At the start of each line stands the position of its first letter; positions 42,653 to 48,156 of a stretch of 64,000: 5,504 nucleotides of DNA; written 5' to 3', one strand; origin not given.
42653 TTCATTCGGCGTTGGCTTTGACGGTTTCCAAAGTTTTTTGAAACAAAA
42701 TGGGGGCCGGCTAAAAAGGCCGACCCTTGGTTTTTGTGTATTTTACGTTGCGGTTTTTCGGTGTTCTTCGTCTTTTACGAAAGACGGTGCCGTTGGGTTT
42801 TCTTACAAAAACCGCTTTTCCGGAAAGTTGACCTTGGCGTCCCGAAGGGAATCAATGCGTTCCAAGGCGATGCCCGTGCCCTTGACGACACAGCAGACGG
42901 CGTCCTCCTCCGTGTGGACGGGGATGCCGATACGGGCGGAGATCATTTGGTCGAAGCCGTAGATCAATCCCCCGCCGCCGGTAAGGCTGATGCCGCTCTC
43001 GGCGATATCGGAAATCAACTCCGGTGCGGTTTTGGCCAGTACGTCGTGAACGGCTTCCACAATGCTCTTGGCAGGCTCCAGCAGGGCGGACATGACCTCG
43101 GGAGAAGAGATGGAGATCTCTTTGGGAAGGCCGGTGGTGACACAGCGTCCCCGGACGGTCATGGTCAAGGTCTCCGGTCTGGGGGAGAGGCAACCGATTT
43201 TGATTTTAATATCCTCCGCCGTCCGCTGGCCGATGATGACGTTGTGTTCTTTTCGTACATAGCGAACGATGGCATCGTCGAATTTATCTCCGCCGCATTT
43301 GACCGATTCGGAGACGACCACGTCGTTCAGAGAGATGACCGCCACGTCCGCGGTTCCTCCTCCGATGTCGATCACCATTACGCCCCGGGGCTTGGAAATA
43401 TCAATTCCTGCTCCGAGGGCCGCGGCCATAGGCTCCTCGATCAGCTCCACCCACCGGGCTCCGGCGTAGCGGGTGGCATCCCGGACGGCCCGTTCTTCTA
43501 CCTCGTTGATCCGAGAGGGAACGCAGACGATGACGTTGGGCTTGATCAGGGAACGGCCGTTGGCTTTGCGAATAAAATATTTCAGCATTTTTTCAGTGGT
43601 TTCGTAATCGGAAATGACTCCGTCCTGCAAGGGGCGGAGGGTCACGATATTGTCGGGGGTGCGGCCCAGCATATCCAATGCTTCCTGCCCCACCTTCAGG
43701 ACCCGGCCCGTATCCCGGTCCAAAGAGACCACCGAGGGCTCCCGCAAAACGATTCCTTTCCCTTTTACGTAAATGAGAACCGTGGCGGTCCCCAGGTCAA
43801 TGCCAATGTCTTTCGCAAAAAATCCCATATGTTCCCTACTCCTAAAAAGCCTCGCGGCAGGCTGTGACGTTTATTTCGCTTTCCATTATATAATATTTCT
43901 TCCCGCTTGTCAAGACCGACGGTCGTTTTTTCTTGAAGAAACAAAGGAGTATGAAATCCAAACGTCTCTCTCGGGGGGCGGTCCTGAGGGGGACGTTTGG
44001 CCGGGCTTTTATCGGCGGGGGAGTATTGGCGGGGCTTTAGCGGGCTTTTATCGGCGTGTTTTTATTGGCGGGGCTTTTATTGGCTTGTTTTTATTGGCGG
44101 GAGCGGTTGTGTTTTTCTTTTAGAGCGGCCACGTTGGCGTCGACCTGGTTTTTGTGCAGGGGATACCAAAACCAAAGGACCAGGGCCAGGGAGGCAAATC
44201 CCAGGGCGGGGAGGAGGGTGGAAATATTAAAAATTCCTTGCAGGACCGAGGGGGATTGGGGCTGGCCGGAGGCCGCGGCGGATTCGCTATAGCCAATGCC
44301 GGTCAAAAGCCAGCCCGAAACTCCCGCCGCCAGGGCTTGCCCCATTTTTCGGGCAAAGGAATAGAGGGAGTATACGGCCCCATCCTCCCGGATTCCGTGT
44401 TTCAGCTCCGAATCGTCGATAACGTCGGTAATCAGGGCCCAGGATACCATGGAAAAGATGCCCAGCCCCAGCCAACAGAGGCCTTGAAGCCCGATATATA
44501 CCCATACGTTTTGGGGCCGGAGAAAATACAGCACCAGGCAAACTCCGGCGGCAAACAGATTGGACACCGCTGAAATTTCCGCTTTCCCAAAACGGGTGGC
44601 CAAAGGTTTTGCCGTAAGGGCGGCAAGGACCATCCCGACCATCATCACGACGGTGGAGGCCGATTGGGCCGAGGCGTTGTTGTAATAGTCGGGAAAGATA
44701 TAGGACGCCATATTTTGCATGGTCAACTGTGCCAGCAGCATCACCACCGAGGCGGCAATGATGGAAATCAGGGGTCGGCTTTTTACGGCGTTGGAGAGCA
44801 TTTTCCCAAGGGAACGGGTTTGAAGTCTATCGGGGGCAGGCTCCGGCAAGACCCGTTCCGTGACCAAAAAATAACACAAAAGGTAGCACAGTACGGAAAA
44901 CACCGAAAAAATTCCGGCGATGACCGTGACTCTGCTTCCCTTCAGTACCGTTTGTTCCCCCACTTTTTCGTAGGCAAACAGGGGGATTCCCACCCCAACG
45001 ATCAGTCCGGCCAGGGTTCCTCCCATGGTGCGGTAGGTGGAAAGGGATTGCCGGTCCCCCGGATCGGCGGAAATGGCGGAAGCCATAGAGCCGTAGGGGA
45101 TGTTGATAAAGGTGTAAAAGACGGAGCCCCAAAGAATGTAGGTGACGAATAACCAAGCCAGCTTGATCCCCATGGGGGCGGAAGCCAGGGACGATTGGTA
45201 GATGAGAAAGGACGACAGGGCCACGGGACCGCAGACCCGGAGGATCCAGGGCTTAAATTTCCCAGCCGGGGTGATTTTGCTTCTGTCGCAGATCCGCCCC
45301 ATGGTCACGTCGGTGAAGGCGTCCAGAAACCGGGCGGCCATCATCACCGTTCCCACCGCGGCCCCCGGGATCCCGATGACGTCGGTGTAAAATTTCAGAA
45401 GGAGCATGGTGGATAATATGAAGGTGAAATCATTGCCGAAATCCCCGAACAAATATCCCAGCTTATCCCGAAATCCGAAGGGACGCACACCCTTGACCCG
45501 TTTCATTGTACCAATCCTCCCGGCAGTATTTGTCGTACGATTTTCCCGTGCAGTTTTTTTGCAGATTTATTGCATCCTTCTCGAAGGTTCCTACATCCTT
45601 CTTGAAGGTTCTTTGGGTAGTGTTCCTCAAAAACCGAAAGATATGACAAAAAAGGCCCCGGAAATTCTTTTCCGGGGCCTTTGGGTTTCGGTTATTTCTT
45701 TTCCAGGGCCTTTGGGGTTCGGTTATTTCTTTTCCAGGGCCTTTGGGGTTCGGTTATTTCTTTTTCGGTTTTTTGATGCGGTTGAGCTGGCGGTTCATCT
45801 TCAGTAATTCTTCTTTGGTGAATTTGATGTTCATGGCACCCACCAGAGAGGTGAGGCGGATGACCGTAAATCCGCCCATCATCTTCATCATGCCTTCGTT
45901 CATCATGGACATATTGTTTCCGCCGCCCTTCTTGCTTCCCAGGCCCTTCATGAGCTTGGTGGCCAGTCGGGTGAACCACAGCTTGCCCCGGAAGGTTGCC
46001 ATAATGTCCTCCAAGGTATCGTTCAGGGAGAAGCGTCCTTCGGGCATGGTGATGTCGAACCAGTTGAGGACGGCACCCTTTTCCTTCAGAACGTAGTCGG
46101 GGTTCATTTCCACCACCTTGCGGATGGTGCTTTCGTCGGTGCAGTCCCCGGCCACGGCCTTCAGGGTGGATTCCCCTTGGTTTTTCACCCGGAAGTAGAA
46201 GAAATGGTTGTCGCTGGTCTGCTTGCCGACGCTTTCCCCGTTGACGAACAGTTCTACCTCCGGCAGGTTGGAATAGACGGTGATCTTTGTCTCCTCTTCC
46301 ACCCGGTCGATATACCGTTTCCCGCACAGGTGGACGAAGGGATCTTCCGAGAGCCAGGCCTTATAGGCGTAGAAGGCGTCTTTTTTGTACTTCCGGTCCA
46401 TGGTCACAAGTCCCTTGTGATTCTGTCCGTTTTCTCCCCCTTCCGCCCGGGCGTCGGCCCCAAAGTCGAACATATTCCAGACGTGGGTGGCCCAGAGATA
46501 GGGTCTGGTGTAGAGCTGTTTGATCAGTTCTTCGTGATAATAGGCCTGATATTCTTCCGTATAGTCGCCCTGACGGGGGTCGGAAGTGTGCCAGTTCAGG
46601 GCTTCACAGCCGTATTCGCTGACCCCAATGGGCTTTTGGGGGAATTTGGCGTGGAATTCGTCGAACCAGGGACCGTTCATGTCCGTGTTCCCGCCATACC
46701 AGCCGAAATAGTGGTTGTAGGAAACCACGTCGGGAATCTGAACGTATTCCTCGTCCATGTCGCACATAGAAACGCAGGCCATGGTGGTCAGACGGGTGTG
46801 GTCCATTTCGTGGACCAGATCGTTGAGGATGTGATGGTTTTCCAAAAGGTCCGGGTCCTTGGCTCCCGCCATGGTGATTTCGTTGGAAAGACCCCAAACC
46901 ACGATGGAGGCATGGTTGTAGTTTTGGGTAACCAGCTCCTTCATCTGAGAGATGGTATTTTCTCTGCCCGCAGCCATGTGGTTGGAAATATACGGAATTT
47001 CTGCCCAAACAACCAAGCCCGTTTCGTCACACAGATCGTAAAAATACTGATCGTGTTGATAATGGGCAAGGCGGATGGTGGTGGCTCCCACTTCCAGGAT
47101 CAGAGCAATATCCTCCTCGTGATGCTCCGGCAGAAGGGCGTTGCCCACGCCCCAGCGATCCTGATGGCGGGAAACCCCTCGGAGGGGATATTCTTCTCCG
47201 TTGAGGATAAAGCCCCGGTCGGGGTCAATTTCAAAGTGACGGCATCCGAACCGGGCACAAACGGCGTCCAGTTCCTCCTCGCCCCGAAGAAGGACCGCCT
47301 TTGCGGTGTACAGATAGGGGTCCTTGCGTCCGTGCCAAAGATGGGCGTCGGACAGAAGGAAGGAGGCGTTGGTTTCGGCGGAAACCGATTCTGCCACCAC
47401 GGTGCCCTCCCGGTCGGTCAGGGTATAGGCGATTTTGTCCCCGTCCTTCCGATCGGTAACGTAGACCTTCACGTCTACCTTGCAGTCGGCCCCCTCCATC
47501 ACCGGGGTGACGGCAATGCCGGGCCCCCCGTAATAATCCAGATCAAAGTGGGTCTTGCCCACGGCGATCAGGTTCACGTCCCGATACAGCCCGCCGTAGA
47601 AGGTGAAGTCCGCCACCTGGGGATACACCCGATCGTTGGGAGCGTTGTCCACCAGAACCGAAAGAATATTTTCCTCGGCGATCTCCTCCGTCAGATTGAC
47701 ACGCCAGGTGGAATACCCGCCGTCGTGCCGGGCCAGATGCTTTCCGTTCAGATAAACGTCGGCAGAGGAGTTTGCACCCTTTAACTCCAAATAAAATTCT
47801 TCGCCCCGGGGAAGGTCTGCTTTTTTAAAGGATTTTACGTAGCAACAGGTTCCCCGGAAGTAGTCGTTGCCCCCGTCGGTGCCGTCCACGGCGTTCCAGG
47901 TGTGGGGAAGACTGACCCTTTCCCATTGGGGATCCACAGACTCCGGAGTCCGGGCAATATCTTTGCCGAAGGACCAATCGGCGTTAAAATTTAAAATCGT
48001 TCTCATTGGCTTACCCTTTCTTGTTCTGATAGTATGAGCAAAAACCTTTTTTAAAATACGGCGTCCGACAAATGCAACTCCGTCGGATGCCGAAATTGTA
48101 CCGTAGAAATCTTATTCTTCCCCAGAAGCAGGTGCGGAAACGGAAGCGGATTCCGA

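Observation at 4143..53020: Many unrelated minisatellite arrays, each starting at or across a stop codon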

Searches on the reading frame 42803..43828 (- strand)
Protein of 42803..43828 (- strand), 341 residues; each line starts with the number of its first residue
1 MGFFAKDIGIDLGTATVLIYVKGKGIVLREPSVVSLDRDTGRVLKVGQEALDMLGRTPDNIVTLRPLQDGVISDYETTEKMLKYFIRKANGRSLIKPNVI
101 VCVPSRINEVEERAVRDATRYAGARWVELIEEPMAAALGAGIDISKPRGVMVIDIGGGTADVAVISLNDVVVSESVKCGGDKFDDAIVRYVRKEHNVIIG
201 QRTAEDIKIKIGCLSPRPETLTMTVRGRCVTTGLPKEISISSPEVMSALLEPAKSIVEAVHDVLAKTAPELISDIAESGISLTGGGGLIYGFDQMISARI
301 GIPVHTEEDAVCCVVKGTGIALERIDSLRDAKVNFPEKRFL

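Call 50: search_protein_families(library=pfam, proteins=[window:42803-43828:-], max_evalue=0.00001)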
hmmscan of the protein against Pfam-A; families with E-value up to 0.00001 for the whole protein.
window:42803-43828:- (341 aa): 3 families
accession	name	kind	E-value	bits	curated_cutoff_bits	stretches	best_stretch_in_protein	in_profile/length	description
PF06723.19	MreB_Mbl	-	3.5e-134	447.2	27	1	6-328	2-325/327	MreB/Mbl protein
PF00012.26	HSP70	-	4.2e-19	68.7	20.6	1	98-196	135-239/599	Hsp70 protein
PF14450.12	FtsA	-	1.4e-07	32.4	31.8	1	151-307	1-110/127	Cell division protein FtsA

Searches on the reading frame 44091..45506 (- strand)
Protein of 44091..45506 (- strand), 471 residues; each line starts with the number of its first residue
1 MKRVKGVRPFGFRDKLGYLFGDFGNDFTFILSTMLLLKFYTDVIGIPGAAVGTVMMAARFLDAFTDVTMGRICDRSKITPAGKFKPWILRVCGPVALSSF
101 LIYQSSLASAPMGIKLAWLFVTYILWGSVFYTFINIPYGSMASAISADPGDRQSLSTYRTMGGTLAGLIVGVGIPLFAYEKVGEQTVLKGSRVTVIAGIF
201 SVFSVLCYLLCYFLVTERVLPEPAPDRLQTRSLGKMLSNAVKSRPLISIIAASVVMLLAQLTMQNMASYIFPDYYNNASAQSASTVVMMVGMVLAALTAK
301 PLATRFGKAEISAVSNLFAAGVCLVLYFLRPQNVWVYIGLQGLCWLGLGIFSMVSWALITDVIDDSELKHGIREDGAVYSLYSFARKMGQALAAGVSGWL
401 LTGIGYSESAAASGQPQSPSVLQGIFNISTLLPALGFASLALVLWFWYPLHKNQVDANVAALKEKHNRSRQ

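Call 23: find_encoding_contigs(protein=window:44091-45506:-, flank=10000, max_places=10)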
Protein window:44091-45506:- (471 aa): no gene with exactly this product is on record in the collection.

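Call 24: find_related_loci(query=window:44091-45506:-, collection=metagenome_contigs, flank=10000)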
Query window:44091-45506:- (471 aa) in metagenome_contigs; peptide patterns used: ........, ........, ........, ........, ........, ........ (x = any residue, [..] = any of these).
600 stretches matched a pattern (row limit reached: there are more); 558 encode a relative of the query (tblastn E <= 1e-3); the best 80 are kept; 80 distinct loci.
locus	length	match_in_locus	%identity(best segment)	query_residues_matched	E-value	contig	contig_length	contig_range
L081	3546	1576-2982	72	5-471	0e+0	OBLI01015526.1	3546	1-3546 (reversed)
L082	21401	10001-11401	74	5-469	0e+0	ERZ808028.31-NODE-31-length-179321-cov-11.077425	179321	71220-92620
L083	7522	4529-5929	69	1-468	0e+0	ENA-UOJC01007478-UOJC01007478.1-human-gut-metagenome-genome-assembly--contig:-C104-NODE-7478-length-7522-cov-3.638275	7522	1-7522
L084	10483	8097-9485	66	1-468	0e+0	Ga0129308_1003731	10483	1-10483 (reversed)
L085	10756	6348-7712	67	7-466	0e+0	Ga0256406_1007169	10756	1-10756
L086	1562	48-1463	66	5-468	0e+0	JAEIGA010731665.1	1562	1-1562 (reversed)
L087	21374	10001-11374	65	5-468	0e+0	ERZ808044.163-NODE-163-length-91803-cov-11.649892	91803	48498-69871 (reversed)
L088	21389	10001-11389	64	1-468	0e+0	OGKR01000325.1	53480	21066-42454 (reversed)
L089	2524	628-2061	64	5-468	0e+0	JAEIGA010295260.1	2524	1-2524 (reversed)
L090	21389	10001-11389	64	1-468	0e+0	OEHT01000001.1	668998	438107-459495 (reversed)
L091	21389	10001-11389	64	1-468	0e+0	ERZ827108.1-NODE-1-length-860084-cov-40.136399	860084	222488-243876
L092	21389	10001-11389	64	1-468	0e+0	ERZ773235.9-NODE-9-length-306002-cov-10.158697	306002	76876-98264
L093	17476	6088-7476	63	1-468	0e+0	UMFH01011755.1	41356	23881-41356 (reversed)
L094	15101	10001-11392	64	3-471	0e+0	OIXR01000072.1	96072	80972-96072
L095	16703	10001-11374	65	5-468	0e+0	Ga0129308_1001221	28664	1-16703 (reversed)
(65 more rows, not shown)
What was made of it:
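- Tried and rejected: The metagenome scan's best hit was 74% identical (call 24).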

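Call 42: find_homologous_proteins(query=window:44091-45506:-, max_evalue=1e-100)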
Query window:44091-45506:- (471 aa): 7896 proteins with E <= 1e-100 among 8000 candidates; the best 120 are listed.
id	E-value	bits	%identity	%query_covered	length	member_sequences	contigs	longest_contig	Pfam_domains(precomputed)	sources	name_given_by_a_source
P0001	0.0e+0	1042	100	100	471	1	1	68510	PF13347.13,PF07690.22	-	-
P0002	1.0e-257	873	82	99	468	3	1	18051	PF13347.13,PF07690.22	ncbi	-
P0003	1.9e-246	836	80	99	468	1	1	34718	PF13347.13,PF07690.22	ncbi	-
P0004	1.6e-244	830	79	99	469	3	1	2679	PF13347.13,PF07690.22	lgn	-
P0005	1.1e-241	820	77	100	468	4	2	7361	PF13347.13,PF07690.22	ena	-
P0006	3.3e-240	815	75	100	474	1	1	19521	PF13347.13,PF07690.22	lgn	-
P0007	5.5e-237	805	76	99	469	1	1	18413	PF13347.13,PF07690.22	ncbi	-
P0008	3.4e-234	796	75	99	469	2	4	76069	PF13347.13,PF07690.22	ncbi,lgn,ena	-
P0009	4.1e-234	795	75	100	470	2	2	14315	PF13347.13,PF07690.22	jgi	-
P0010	1.1e-233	794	75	100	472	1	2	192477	PF13347.13,PF07690.22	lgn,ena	-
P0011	7.5e-232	788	73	100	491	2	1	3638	PF13347.13,PF07690.22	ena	-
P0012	2.3e-231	786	73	100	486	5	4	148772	PF13347.13,PF12832.14,PF07690.22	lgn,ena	-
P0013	2.9e-231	786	74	100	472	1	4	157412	PF13347.13,PF12832.14,PF07690.22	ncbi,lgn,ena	-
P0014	3.7e-231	786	76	98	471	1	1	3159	PF13347.13,PF12832.14,PF07690.22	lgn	-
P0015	8.4e-231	784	72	99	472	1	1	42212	PF13347.13,PF07690.22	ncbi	ncbi:MAG: MFS transporter [Candidatus Fimenecus sp.]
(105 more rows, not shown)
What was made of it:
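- Tried and rejected: The protein search showed the window's transporter is a singleton cluster with the nearest homologue at 82% (call 42).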

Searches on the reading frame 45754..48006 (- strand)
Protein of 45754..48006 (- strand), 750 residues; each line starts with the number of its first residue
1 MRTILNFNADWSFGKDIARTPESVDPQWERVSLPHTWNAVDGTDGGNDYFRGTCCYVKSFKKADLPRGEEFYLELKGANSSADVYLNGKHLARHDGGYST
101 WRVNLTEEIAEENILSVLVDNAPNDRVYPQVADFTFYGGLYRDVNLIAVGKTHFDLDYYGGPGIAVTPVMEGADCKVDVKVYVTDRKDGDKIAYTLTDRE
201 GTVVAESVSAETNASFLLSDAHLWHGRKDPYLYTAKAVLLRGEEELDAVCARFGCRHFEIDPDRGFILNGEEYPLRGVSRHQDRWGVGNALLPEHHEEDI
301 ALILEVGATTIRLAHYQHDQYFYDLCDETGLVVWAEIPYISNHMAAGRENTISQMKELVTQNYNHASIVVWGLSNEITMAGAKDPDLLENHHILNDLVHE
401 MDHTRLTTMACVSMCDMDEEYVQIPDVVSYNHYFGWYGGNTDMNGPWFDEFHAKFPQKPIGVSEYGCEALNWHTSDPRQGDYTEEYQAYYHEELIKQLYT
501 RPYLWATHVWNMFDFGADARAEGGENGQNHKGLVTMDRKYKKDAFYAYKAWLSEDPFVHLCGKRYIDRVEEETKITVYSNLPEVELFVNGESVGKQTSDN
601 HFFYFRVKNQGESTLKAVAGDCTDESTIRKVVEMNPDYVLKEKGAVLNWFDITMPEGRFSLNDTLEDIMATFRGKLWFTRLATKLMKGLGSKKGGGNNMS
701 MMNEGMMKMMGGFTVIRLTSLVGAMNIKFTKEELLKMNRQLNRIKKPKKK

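Call 50: search_protein_families(library=pfam, proteins=[window:45754-48006:-], max_evalue=0.00001)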
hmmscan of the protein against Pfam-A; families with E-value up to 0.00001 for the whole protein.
window:45754-48006:- (750 aa): 6 families
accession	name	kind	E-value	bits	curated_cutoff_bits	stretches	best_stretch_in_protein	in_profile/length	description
PF02836.23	Glyco_hydro_2_C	-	1.9e-31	109.8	21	1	264-549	6-295/302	Glycosyl hydrolases family 2, TIM barrel domain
PF16355.11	DUF4982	-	4.3e-10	39.8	23.9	1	571-619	2-52/61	Domain of unknown function (DUF4982)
PF22820.2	TcaA_3rd_4th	-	2.1e-08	34.4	27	1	572-618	2-47/73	TcaA protein 3rd/4th domain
PF22666.2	Glyco_hydro_2_N2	-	8e-08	33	27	1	54-124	50-122/167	Glycosyl hydrolase 2 galactose-binding domain-like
PF00703.27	Glyco_hydro_2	-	1.2e-07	32.9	23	1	165-256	7-109/109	Glycosyl hydrolases family 2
PF02837.24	Glyco_hydro_2_N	-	2.5e-07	31.2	28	1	7-147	4-166/169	Glycosyl hydrolases family 2, sugar binding domain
